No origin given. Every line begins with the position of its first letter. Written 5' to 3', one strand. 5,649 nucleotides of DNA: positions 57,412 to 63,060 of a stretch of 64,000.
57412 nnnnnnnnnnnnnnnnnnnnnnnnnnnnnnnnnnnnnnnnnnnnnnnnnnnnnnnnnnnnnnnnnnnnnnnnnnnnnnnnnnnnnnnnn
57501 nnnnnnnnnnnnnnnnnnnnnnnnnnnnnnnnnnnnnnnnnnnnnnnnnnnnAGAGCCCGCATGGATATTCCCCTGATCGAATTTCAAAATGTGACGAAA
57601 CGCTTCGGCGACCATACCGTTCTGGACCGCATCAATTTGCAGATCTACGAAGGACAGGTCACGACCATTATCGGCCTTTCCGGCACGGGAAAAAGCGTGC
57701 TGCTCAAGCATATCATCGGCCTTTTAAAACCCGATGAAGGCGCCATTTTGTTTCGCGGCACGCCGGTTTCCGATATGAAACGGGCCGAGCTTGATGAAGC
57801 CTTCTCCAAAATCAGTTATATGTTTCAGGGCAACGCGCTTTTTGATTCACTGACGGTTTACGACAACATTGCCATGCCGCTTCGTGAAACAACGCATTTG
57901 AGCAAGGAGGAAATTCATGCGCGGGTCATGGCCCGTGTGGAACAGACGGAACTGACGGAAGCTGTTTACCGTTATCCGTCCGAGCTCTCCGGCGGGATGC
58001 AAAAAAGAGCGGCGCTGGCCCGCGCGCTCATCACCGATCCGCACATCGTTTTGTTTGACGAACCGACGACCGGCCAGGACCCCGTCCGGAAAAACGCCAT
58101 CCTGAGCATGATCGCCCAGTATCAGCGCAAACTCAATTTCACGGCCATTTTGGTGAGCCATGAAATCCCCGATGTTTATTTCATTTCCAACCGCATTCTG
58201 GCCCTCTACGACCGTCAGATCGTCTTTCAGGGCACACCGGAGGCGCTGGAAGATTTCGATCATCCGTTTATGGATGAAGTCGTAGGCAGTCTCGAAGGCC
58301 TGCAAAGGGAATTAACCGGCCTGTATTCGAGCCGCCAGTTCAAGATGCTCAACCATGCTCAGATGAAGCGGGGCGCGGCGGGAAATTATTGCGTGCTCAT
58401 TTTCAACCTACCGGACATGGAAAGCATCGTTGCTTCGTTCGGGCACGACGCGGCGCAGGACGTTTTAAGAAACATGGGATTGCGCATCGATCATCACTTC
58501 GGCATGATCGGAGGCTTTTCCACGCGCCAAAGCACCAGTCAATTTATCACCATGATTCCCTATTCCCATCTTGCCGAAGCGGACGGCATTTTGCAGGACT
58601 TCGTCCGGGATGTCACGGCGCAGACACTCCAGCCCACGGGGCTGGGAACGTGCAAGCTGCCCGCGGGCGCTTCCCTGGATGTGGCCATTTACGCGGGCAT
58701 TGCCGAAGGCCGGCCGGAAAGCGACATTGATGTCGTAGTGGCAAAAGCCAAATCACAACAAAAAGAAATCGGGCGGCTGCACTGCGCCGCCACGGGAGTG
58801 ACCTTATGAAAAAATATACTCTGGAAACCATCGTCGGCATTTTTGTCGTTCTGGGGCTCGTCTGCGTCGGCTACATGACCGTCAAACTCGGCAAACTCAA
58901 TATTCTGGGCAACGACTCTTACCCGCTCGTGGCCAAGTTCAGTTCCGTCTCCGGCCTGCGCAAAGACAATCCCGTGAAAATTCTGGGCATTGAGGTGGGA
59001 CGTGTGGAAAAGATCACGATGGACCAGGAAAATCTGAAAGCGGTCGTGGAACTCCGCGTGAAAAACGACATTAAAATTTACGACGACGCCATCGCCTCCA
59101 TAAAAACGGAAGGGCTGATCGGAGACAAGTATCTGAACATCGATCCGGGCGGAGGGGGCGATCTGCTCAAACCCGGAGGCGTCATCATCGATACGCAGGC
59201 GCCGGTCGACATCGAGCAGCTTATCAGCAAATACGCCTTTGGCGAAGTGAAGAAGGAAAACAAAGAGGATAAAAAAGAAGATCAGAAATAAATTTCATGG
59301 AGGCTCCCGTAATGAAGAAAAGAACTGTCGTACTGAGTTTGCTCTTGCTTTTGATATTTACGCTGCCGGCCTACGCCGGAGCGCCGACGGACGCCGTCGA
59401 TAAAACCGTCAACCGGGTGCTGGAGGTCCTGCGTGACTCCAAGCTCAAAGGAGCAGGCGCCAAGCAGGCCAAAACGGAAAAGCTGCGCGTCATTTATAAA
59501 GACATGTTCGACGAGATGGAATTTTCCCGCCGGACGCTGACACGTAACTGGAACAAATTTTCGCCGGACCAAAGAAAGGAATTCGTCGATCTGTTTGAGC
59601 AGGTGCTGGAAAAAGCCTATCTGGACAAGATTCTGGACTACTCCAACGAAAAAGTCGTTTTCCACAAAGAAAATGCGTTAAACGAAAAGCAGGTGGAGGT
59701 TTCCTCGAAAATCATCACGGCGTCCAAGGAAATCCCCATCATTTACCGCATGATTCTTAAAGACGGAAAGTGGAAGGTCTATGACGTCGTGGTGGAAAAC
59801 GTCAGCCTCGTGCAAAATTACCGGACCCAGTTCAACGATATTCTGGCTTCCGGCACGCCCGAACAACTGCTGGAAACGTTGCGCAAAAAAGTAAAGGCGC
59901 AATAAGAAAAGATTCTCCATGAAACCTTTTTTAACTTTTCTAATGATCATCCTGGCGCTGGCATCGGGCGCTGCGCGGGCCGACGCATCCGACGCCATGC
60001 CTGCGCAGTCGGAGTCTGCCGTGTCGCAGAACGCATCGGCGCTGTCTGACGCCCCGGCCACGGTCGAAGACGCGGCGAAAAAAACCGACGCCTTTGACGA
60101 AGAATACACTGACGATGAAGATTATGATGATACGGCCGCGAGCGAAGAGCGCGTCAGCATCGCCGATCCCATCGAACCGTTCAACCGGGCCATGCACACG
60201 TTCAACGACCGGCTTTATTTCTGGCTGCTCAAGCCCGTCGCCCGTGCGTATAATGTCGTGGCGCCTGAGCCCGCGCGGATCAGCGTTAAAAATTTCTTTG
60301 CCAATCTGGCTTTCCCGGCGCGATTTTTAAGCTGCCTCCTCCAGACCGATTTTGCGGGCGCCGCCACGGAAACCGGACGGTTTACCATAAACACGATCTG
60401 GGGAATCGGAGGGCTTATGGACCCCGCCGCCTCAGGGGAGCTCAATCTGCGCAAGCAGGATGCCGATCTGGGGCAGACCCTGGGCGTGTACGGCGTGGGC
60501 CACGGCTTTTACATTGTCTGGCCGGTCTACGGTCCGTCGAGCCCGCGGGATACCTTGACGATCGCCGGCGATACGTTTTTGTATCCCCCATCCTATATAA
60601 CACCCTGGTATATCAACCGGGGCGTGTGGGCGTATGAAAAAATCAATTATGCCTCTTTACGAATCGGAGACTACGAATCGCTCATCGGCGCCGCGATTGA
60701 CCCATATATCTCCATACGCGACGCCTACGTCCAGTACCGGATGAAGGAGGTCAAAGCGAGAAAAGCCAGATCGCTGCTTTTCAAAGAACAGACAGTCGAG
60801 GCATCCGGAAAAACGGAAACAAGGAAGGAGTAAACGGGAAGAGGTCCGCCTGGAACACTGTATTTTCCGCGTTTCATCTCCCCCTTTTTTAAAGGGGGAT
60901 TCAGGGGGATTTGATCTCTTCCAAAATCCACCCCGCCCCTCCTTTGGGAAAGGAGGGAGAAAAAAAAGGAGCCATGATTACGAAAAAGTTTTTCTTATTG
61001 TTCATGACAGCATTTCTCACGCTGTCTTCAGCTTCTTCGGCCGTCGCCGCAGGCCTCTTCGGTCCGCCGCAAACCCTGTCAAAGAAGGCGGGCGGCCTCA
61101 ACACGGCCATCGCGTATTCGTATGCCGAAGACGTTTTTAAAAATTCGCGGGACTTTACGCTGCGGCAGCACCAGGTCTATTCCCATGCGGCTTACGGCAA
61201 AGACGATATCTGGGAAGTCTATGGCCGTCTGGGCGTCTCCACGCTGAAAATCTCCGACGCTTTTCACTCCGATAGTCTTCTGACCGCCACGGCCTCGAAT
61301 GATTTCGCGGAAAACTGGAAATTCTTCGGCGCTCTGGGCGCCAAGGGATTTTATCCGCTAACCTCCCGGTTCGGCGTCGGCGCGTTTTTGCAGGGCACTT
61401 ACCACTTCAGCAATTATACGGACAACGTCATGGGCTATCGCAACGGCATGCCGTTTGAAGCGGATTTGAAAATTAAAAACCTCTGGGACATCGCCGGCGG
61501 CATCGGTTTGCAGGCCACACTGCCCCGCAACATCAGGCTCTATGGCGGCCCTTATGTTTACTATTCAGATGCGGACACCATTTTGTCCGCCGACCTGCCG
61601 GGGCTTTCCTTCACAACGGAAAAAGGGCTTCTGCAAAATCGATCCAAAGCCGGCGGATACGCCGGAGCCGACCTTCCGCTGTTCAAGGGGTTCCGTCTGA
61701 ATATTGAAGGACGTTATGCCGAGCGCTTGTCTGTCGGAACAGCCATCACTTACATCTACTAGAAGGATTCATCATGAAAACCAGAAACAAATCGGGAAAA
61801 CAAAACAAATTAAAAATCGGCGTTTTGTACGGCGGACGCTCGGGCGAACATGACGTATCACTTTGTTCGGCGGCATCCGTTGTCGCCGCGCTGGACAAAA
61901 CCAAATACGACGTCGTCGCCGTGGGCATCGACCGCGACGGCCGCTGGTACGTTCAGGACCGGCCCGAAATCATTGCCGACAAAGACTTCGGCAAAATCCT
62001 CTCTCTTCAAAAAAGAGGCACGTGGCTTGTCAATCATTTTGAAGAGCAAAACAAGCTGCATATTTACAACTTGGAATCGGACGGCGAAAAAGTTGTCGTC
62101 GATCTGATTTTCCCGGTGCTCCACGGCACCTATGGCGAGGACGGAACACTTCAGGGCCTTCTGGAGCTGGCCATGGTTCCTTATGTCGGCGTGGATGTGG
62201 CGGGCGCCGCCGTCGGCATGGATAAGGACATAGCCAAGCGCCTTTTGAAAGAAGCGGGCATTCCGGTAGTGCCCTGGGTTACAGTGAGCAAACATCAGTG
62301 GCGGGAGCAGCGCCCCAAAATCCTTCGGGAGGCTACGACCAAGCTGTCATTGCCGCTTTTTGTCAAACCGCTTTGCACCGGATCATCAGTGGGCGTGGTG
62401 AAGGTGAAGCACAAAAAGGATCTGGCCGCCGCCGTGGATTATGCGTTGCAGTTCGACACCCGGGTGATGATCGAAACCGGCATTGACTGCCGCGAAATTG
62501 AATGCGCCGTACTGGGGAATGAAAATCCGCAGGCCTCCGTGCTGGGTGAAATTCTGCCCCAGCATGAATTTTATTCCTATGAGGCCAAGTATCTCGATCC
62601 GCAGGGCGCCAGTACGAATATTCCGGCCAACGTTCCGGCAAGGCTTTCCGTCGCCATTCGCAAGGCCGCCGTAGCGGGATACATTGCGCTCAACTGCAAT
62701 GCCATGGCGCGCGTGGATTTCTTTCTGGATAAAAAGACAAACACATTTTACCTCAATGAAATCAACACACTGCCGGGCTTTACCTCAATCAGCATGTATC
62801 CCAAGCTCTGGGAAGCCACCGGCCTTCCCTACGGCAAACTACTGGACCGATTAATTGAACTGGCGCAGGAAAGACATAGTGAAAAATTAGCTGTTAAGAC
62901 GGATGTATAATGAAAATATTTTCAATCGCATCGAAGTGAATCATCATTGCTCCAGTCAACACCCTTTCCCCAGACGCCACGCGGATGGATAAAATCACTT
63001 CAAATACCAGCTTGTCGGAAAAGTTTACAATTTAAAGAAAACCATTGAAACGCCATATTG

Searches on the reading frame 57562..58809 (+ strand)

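Call 68: search_protein_families(library=pfam, proteins=[window:57562-58809:+])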
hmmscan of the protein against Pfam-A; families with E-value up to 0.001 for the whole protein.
window:57562-58809:+ (415 aa): 3 families
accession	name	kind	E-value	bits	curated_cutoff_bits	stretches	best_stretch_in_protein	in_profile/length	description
PF00005.33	ABC_tran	-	8.7e-34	117.5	25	1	21-170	1-137/137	ABC transporter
PF00990.26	GGDEF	-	2.1e-05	24.8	23.8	1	251-377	6-132/161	Diguanylate cyclase, GGDEF domain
PF13304.12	AAA_21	-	0.00028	21.5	27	0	117-200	220-298/304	AAA domain, putative AbiEii toxin, Type IV TA system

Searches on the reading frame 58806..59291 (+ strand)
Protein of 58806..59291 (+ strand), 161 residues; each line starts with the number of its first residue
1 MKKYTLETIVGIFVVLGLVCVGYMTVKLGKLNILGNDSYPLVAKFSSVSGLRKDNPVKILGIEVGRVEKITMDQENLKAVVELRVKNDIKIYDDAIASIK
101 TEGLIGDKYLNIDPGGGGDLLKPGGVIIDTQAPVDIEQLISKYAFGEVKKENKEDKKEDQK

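Call 69: search_protein_families(library=pfam, proteins=[window:58806-59291:+])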
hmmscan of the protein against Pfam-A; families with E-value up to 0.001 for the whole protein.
window:58806-59291:+ (161 aa): 1 family
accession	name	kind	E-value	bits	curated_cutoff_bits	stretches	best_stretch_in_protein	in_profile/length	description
PF02470.25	MlaD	-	1.1e-21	77.3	25.1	1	38-115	2-81/81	MlaD protein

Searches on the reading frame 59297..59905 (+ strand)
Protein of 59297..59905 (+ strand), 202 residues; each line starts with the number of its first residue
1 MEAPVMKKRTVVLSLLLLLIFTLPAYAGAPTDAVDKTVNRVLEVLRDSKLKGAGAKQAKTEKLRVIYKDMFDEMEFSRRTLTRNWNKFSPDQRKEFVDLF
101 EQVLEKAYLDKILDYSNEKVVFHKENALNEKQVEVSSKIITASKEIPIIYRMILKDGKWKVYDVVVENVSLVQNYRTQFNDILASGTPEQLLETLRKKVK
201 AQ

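Call 69: search_protein_families(library=pfam, proteins=[window:59297-59905:+])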
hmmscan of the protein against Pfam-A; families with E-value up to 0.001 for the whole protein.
window:59297-59905:+ (202 aa): 1 family
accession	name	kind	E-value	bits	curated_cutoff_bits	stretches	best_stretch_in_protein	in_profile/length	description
PF05494.18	MlaC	-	4.6e-48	163.6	26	1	36-197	2-166/166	MlaC protein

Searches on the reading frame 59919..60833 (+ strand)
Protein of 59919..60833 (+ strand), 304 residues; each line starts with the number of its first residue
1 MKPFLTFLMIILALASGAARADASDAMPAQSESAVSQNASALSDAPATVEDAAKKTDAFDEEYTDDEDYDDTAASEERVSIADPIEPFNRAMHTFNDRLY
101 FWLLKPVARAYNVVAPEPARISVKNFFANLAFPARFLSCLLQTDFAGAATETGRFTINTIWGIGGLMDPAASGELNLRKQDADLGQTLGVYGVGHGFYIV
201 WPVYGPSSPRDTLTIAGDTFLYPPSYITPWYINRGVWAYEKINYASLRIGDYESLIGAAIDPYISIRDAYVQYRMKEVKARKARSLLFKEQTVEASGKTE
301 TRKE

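Call 69: search_protein_families(library=pfam, proteins=[window:59919-60833:+])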
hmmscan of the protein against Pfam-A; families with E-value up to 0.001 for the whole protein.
window:59919-60833:+ (304 aa): 1 family
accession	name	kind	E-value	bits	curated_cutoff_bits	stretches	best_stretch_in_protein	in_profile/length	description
PF04333.18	MlaA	-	1.3e-67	227.7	25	1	82-276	2-194/195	MlaA lipoprotein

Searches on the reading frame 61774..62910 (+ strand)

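Call 35: search_protein_families(library=pfam, proteins=[window:61774-62910:+])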
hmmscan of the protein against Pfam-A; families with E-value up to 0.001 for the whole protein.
window:61774-62910:+ (378 aa): 4 families
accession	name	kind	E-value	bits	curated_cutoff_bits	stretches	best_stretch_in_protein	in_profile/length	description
PF07478.18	Dala_Dala_lig_C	-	1.8e-73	246.8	24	1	157-362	1-204/204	D-ala D-ala ligase C-terminus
PF01820.27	Dala_Dala_lig_N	-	6.2e-35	120.8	34.6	1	14-139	1-120/121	D-ala D-ala ligase N-terminus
PF02786.22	CPSase_L_D2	-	4.7e-06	26.7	19.8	1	150-332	1-178/211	Carbamoyl-phosphate synthase L chain, ATP binding domain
PF02222.28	ATP-grasp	-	0.00027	21.1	27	1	157-255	2-93/179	ATP-grasp domain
